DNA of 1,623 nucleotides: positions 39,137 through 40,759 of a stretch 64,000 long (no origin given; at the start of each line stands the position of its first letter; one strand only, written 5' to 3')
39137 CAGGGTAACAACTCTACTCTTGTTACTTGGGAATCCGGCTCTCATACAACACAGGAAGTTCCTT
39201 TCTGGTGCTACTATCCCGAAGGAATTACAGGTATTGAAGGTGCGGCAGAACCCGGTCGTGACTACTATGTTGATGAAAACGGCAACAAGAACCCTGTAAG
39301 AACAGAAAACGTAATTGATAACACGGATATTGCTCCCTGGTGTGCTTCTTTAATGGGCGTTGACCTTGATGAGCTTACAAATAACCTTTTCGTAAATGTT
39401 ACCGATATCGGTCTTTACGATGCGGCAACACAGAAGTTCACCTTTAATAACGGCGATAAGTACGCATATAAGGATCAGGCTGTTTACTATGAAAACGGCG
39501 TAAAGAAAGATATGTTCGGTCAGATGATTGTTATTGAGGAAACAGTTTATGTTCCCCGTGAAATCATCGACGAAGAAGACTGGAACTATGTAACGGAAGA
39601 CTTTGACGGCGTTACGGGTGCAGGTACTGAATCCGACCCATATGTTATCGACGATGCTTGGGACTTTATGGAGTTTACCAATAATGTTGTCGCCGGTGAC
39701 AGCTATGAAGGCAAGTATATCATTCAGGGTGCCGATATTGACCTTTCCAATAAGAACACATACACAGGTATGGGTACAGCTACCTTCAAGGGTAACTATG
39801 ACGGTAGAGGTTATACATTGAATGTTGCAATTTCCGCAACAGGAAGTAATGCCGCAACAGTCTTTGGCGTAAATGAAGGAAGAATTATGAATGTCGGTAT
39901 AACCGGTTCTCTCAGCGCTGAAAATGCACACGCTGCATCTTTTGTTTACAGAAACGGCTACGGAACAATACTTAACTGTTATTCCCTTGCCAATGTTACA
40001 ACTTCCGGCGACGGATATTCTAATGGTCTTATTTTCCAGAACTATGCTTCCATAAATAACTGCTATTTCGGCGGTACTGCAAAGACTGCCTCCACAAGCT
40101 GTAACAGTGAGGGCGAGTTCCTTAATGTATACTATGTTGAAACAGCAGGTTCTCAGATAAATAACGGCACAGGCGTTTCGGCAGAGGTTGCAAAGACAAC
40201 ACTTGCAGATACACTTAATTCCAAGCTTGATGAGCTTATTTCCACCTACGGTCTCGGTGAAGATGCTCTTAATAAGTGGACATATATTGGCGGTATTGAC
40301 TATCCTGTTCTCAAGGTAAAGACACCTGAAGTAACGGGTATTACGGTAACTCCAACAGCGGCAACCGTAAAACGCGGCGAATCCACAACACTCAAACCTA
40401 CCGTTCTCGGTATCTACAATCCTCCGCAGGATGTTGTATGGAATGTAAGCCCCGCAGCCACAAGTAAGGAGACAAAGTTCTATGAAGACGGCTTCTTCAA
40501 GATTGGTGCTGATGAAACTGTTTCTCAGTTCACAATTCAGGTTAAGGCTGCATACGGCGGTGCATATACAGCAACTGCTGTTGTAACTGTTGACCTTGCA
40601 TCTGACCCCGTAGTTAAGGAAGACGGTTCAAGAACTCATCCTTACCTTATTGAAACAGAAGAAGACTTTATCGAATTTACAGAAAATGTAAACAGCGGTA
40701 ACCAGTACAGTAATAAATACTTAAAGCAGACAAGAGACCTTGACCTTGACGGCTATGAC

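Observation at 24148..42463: Co-oriented array of giant mosaic secreted proteins built by domain shuffling from one shared kit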

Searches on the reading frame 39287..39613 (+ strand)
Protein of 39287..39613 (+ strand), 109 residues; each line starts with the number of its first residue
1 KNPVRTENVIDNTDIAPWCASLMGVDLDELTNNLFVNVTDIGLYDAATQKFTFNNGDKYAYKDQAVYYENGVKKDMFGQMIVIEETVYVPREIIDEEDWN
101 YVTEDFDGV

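Call 17: search_protein_families(library=pfam, proteins=[window:39287-39613:+], max_evalue=5)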
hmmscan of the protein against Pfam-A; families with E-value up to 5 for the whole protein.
seq(109 aa): 1 family
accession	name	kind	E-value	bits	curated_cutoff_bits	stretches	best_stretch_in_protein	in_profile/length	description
PF07833.16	Cu_amine_oxidN1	-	0.11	12.9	24.2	1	44-96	37-91/108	Copper amine oxidase N-terminal domain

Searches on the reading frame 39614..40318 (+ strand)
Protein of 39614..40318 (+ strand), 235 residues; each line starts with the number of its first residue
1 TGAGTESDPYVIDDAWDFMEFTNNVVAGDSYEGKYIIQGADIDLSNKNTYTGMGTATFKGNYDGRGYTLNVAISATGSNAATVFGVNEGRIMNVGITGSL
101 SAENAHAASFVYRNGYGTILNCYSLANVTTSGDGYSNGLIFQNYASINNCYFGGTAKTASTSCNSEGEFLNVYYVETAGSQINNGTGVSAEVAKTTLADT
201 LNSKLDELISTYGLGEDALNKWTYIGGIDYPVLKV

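Call 17: search_protein_families(library=pfam, proteins=[window:39614-40318:+], max_evalue=5)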
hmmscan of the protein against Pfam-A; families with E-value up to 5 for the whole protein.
seq(235 aa): 1 family
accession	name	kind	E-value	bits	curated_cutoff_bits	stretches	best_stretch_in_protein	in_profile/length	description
PF07581.17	Glug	-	1.7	9.7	20.5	0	113-129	11-28/28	The GLUG motif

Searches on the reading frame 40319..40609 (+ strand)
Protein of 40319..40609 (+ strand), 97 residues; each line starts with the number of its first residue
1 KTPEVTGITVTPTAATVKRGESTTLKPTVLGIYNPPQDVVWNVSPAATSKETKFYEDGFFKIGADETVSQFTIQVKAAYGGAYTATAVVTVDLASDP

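Call 17: search_protein_families(library=pfam, proteins=[window:40319-40609:+], max_evalue=5)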
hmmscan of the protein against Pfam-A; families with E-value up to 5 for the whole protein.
seq(97 aa): 4 families
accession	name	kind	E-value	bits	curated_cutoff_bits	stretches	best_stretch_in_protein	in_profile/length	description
PF02368.24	Big_2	-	0.00081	19.7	22.8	1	4-44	1-41/79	Bacterial Ig-like domain (group 2)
PF07679.22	I-set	-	0.0015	19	23.7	1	8-90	3-78/90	Immunoglobulin I-set domain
PF13927.12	Ig_3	-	0.011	16.7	30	1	8-87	4-76/78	Immunoglobulin domain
PF22839.2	DUF7015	-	0.085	13.5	35.2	1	66-94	22-50/100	Domain of unknown function (DUF7015)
